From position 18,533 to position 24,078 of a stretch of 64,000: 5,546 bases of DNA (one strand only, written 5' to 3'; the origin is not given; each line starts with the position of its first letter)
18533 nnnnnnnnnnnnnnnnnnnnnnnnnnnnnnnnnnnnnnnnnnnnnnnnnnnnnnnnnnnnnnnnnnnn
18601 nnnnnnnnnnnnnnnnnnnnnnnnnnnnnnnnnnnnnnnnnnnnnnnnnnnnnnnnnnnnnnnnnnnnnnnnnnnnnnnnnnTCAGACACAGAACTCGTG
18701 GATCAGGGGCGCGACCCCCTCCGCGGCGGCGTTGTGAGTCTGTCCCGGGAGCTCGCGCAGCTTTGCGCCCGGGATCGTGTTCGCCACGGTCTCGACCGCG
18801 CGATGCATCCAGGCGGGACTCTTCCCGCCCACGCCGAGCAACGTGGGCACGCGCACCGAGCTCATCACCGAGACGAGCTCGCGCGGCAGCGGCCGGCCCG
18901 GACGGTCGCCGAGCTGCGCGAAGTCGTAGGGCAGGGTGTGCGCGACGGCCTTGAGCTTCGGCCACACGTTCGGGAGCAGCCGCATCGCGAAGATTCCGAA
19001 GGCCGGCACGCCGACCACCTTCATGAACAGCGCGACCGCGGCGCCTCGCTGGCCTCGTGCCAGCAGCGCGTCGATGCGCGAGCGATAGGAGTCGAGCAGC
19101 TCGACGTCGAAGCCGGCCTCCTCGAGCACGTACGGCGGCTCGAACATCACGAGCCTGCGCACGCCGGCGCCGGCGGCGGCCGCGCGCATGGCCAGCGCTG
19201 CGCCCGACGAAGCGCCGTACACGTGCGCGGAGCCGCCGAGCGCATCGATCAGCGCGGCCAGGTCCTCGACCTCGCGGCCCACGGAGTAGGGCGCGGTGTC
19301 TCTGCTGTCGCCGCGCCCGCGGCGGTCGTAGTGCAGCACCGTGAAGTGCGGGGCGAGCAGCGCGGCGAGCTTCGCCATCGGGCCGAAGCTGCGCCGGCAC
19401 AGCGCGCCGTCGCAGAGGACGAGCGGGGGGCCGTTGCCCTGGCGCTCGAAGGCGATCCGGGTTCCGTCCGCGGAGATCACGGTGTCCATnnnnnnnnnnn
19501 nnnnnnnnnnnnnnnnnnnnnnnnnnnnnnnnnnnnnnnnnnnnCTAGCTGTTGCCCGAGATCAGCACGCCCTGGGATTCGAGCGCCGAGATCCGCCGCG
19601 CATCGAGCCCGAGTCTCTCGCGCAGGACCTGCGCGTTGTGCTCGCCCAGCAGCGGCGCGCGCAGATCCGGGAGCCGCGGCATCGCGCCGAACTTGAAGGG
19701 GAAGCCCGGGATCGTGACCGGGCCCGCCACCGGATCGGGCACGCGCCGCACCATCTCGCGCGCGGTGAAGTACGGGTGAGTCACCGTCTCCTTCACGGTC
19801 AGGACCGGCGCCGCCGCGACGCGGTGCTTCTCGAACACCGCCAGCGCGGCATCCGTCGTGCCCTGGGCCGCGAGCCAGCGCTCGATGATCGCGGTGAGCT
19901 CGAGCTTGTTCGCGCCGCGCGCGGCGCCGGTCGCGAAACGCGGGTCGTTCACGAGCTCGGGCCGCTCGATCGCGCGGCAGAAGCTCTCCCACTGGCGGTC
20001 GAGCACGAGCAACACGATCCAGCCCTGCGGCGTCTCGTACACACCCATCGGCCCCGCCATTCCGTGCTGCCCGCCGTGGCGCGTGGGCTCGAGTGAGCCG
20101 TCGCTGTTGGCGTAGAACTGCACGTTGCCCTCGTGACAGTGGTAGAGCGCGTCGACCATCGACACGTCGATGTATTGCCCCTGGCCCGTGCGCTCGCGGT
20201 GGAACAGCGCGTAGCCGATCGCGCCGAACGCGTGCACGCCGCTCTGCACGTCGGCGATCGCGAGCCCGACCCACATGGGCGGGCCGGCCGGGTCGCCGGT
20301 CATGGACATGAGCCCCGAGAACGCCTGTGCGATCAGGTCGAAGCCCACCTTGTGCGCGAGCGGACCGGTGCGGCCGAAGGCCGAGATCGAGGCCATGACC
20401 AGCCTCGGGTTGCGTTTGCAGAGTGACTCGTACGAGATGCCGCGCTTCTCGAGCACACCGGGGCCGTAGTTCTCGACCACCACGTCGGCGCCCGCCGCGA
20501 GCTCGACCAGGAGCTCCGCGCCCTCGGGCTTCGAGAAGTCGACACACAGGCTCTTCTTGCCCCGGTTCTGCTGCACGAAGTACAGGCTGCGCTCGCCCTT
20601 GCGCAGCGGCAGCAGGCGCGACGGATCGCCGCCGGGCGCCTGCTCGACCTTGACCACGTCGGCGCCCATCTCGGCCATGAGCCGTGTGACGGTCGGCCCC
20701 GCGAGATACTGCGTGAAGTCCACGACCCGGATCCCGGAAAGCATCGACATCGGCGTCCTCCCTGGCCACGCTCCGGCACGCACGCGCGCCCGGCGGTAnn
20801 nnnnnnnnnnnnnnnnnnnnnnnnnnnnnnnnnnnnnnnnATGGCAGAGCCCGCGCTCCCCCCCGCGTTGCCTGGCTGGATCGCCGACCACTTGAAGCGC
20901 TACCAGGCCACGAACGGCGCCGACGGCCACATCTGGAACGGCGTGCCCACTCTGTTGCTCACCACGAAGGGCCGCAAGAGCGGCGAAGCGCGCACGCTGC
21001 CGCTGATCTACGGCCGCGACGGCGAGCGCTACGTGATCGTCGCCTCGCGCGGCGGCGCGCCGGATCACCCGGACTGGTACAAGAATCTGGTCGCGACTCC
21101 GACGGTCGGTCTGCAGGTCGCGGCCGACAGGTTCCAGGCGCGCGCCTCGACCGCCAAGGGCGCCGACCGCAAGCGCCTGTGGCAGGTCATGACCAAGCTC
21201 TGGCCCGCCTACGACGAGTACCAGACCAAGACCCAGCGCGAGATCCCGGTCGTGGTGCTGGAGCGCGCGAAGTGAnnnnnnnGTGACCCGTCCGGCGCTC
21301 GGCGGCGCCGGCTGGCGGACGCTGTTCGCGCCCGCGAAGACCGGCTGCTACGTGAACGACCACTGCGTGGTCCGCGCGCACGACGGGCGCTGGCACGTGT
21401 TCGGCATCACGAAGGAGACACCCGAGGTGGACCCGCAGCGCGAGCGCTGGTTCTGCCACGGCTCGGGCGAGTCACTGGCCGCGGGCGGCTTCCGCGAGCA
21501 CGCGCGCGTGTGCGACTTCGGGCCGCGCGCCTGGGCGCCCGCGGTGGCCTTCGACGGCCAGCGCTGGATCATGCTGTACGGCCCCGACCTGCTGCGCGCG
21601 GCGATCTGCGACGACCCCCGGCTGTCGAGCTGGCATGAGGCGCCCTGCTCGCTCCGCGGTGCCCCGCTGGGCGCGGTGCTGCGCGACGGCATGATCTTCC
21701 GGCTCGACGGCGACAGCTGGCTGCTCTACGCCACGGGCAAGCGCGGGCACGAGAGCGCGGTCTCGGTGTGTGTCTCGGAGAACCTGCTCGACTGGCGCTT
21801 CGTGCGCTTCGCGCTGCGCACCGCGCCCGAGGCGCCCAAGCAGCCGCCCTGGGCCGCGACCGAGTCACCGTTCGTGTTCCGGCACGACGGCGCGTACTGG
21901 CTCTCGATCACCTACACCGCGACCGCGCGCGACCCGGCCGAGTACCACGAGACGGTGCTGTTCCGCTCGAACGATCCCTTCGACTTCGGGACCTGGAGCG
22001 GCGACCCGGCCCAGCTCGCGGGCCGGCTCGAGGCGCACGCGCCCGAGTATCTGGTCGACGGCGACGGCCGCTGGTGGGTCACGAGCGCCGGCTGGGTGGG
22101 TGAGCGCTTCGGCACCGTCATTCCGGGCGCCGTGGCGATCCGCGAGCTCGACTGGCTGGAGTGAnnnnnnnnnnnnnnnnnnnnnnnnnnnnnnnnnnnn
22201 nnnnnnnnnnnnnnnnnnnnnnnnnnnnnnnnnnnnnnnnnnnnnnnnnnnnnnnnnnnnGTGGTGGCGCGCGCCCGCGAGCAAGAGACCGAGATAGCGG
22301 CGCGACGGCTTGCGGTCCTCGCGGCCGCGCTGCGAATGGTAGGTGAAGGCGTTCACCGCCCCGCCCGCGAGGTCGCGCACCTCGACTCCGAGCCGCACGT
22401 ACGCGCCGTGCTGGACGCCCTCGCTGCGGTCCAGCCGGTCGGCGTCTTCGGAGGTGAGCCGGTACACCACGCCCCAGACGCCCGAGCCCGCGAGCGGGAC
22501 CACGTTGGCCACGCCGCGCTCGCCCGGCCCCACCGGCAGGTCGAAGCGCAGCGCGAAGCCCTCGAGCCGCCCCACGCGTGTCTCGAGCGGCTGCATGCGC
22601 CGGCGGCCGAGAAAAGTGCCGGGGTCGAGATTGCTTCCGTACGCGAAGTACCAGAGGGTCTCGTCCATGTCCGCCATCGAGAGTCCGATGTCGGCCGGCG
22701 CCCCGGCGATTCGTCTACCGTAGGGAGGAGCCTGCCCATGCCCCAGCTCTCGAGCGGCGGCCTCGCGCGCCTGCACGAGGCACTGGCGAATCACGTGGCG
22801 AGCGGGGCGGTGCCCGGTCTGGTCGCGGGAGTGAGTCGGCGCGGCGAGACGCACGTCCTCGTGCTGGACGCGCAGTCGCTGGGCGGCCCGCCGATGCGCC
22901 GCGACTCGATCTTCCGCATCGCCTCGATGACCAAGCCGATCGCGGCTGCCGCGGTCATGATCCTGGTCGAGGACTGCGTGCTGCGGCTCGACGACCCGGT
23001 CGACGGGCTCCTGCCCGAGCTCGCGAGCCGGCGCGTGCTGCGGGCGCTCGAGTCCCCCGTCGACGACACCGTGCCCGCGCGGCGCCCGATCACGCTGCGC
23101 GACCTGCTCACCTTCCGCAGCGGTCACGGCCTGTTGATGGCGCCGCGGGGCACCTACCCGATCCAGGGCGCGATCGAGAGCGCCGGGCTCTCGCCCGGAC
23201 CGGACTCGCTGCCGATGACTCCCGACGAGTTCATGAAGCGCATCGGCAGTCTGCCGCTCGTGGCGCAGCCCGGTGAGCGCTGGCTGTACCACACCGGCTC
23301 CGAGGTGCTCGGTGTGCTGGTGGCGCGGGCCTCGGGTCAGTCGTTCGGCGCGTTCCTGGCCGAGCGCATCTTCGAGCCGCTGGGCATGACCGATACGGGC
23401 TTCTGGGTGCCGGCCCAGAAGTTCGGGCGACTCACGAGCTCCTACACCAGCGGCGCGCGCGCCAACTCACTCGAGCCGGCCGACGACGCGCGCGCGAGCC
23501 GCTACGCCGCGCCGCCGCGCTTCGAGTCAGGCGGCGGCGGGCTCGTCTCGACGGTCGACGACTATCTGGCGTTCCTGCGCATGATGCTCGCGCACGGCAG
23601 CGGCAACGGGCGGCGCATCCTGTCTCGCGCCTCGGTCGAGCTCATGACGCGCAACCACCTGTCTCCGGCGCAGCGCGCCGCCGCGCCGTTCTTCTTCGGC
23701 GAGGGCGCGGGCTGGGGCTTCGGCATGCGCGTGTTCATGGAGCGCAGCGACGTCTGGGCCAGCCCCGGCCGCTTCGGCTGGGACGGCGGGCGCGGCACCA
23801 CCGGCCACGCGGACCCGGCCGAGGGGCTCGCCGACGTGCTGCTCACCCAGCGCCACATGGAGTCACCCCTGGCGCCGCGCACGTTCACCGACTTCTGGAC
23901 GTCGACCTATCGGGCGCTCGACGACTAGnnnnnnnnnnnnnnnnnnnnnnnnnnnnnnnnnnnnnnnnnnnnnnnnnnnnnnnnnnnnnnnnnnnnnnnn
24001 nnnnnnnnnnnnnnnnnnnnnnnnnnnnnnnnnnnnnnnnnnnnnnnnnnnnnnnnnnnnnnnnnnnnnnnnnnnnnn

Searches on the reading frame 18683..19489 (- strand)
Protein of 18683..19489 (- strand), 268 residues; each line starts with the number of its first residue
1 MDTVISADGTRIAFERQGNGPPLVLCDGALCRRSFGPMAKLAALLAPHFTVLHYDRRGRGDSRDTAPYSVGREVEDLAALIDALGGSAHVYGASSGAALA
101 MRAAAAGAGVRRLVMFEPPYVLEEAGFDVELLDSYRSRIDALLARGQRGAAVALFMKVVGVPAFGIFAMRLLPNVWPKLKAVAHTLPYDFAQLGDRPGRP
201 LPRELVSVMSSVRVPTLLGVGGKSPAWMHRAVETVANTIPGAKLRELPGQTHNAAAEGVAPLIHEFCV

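Call 10: search_protein_families(library=pfam, proteins=[window:18683-19489:-], max_evalue=0.001)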
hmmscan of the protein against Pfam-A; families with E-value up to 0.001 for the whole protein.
window:18683-19489:- (268 aa): 3 families
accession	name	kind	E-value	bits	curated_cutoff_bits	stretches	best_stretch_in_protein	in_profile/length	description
PF12697.13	Abhydrolase_6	-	2e-15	58.5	26.3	1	33-253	12-205/217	Alpha/beta hydrolase family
PF00561.26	Abhydrolase_1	-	6.4e-07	29.7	25.8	1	21-254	1-240/245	alpha/beta hydrolase fold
PF12146.15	Hydrolase_4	-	1.2e-05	25.2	27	0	42-122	25-113/239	Serine aminopeptidase, S33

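Call 45: search_protein_families(library=ncbifam, proteins=[window:18683-19489:-], max_evalue=0.0001)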
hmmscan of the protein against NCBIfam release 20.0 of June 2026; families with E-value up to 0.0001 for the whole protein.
window:18683-19489:- (268 aa): 7 families
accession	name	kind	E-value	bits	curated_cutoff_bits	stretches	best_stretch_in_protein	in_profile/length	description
TIGR02427.1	protocat_pcaD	equivalog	5.8e-14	52.1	255.85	1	38-117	29-111/251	3-oxoadipate enol-lactonase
NF051488.1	bifunc_PcaDC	exception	9.3e-14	51.3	390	1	39-117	29-110/375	bifunctional 3-oxoadipate enol-lactonase/4-carboxymuconolactone decarboxylase PcaDC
TIGR03056.1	bchO_mg_che_rel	equivalog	5.3e-11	42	172.55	1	18-112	26-121/278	alpha/beta fold hydrolase BchO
NF051487.1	bifunc_PcaCD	exception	4.2e-09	36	430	1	40-116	190-269/413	bifunctional 4-carboxymuconolactone decarboxylase/3-oxoadipate enol-lactonase PcaCD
NF004514.1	PRK05855.1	equivalog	2.2e-06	26.5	455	1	3-96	3-101/578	SDR family oxidoreductase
NF052610.1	macro_16_ester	equivalog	1.4e-05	24.6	420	0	206-258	216-268/281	alpha/beta fold macrolide esterase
TIGR01250.1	pro_imino_pep_2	subfamily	4.6e-05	23.1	167.65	0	3-102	5-112/288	proline iminopeptidase-family hydrolase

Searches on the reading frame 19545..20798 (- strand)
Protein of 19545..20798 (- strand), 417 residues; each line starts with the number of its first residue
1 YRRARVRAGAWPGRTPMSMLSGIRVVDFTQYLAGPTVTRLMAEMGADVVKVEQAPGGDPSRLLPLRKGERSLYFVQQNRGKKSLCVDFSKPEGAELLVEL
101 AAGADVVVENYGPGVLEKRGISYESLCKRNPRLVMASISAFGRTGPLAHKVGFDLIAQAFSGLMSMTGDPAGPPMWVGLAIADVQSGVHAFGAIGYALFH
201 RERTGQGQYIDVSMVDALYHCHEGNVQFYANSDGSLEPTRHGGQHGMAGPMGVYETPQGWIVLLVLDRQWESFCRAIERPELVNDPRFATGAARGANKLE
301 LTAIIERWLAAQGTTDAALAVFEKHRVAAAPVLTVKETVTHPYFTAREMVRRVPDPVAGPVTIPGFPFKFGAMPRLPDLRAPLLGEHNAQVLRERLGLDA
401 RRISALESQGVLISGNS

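Call 10: search_protein_families(library=pfam, proteins=[window:19545-20798:-], max_evalue=0.001)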
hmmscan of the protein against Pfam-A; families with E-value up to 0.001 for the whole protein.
window:19545-20798:- (417 aa): 1 family
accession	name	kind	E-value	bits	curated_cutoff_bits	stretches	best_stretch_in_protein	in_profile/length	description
PF02515.22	CoA_transf_3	-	3.1e-118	395.5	23.3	1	20-388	1-366/366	CoA-transferase family III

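Call 44: search_solved_structures(query=window:19545-20798:-, max_evalue=1e-10)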
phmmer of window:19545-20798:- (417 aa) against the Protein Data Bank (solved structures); distinct sequences matched with E-value up to 1e-10: 35.
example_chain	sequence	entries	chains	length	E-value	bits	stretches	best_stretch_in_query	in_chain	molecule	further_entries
10uh_A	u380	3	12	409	1.2e-71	245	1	20-412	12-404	Formyl-coenzyme a transferase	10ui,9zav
9br7_A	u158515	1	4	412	6.7e-71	242.5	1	18-412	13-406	Succinate--hydroxymethylglutarate CoA-transferase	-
9br6_A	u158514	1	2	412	1.2e-70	241.7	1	18-412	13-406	Succinate--hydroxymethylglutarate CoA-transferase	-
4ed9_A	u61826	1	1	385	4.3e-67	230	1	12-393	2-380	CAIB/BAIF family protein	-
4hl6_A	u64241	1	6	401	1.3e-64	221.8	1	20-393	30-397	Uncharacterized protein YfdE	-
1pqy_A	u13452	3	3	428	8.1e-61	209.3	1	19-411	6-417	Hypothetical protein yfdW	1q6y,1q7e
1pt5_A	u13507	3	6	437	1.7e-60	208.2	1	19-407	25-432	Hypothetical protein yfdW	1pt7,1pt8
5yit_A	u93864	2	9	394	1.7e-56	195.1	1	12-392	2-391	CoA transferase III | Uncharacterized protein Rv3272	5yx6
2vjp_A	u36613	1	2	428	1.1e-55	192.4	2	20-220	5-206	FORMYL-COENZYME A TRANSFERASE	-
2vjo_A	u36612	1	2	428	1.3e-55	192.2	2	20-220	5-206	FORMYL-COENZYME A TRANSFERASE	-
1p5h_A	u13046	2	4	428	1.3e-55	192.1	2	20-220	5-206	Formyl-coenzyme A transferase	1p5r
2vjq_A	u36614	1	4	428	1.7e-55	191.8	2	20-220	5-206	FORMYL-COENZYME A TRANSFERASE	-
5yiy_A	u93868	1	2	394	1.8e-55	191.7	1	12-392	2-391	CoA transferase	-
2vjk_A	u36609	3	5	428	1.8e-55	191.7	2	20-220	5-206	FORMYL-COENZYME A TRANSFERASE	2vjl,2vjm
1t4c_A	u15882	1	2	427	2e-55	191.5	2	20-220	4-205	Formyl-CoA:oxalate CoA-transferase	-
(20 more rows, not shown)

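Call 45: search_protein_families(library=ncbifam, proteins=[window:19545-20798:-], max_evalue=0.0001)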
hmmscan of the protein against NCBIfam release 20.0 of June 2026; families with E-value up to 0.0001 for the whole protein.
window:19545-20798:- (417 aa): 7 families
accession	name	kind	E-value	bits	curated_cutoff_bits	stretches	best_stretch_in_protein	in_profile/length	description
NF041294.1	Scnl_mescCoAtase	equivalog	1.5e-80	271.2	700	1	17-392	1-380/381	succinyl-CoA:mesaconate CoA-transferase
NF003809.0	PRK05398.1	subfamily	2.6e-80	270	442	2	19-218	4-204/416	formyl-CoA transferase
TIGR03253.1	oxalate_frc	equivalog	4.4e-79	266.1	504.2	1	19-412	3-416/416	formyl-CoA transferase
NF052585.1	SucGlutTfsCaiB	equivalog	1.4e-78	264.3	750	1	19-394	7-387/394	succinate--glutarate CoA-transferase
NF008511.0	PRK11430.1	equivalog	7.5e-73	245.8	522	1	20-373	10-356/381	CoA:oxalate CoA-transferase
NF002914.1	PRK03525.1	equivalog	5.5e-41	140.8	413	1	18-411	8-396/400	L-carnitine CoA-transferase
TIGR04253.1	mesacon_CoA_iso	equivalog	1.4e-33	116.5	725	1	19-412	2-400/403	2-methylfumaryl-CoA isomerase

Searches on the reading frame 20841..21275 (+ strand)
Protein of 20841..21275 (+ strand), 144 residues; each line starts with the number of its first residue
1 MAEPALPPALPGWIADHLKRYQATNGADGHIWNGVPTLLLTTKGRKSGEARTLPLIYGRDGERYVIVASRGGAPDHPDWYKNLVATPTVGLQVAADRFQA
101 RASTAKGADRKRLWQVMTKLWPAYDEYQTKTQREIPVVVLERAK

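Call 10: search_protein_families(library=pfam, proteins=[window:20841-21275:+], max_evalue=0.001)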
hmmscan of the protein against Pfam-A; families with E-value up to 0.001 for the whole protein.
window:20841-21275:+ (144 aa): 1 family
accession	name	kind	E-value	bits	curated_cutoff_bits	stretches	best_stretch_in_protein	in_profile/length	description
PF04075.20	F420H2_quin_red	-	1.2e-46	158.5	22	1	16-141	4-129/130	F420H(2)-dependent quinone reductase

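Call 45: search_protein_families(library=ncbifam, proteins=[window:20841-21275:+], max_evalue=0.0001)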
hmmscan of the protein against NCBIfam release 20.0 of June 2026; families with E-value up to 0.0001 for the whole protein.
window:20841-21275:+ (144 aa): 1 family
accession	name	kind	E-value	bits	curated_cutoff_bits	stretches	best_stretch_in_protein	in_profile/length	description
TIGR00026.1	hi_GC_TIGR00026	subfamily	5.4e-33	114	46.35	1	30-141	2-111/111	nitroreductase family deazaflavin-dependent oxidoreductase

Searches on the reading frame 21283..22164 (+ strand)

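Call 10: search_protein_families(library=pfam, proteins=[window:21283-22164:+], max_evalue=0.001)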
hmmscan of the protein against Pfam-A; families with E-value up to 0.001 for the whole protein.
window:21283-22164:+ (293 aa): 1 family
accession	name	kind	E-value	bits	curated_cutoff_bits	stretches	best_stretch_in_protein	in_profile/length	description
PF04616.20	Glyco_hydro_43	-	3.9e-09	36.7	32.2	1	82-240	66-225/288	Glycosyl hydrolases family 43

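Call 45: search_protein_families(library=ncbifam, proteins=[window:21283-22164:+], max_evalue=0.0001)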
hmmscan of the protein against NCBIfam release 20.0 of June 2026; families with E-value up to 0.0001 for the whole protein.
window:21283-22164:+ (293 aa): 0 families

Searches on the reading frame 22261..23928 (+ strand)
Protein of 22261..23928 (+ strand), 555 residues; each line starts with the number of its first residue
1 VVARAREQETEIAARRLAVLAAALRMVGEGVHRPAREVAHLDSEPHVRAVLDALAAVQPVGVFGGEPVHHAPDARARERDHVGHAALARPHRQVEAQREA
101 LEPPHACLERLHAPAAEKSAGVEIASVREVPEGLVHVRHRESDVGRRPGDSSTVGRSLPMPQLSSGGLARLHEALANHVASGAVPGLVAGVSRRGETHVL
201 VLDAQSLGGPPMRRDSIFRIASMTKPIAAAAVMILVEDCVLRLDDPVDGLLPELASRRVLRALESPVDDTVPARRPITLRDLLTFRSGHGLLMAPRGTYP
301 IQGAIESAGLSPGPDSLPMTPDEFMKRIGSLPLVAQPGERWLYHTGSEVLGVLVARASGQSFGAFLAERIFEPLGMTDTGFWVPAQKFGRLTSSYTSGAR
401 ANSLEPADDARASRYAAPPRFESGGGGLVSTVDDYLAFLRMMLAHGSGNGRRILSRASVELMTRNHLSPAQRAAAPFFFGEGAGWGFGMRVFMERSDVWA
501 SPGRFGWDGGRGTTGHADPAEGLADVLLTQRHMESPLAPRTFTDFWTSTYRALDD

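Call 10: search_protein_families(library=pfam, proteins=[window:22261-23928:+], max_evalue=0.001)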
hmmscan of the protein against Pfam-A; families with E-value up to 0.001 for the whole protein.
window:22261-23928:+ (555 aa): 1 family
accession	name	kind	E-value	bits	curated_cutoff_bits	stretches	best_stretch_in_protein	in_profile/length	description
PF00144.29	Beta-lactamase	-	1.3e-64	218.9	27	1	174-532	4-311/329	Beta-lactamase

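Call 45: search_protein_families(library=ncbifam, proteins=[window:22261-23928:+], max_evalue=0.0001)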
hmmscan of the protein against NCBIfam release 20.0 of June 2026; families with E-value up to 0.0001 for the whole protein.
window:22261-23928:+ (555 aa): 11 families
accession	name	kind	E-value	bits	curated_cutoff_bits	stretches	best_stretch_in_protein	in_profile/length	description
NF052559.1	MthAcHydAcmB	equivalog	2.8e-40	138.3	550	1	178-551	17-390/391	methyl acetate hydrolase AcmB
NF007943.0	PRK10662.1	equivalog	4.3e-13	48.6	266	1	213-468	80-296/380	D-alanyl-D-alanine-carboxypeptidase/endopeptidase AmpH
NF002968.0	PRK03642.1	equivalog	1.9e-11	43.4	385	1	423-538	295-401/432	penicillin binding protein PBP4B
NF033085.1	bla_class_C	equivalog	1.6e-09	37.1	415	0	346-400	150-204/356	class C beta-lactamase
NF045671.1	blaPNC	exception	2.5e-08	33.2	750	0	349-399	194-244/401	PNC family class C beta-lactamase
NF038269.1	lipase_LipE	equivalog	1.8e-07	30.6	750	0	312-400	150-241/407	lipase LipE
NF040478.1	blaLAQ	exception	2.1e-06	26.9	850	0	336-398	162-225/380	LAQ family class C beta-lactamase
NF033569.1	blaLHK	exception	5.6e-06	25.5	850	0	338-407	174-244/390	LHK family class C beta-lactamase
NF050810.1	blaCHC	exception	1.3e-05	24.2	780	0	340-409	166-235/387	CHC family extended-spectrum class C beta-lactamase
NF000422.6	blaPDC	exception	2.2e-05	23.8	865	0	336-406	170-241/397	PDC family class C beta-lactamase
NF050047.1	blaELC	exception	4.8e-05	22.4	840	0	337-396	216-276/434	ELC family class C beta-lactamase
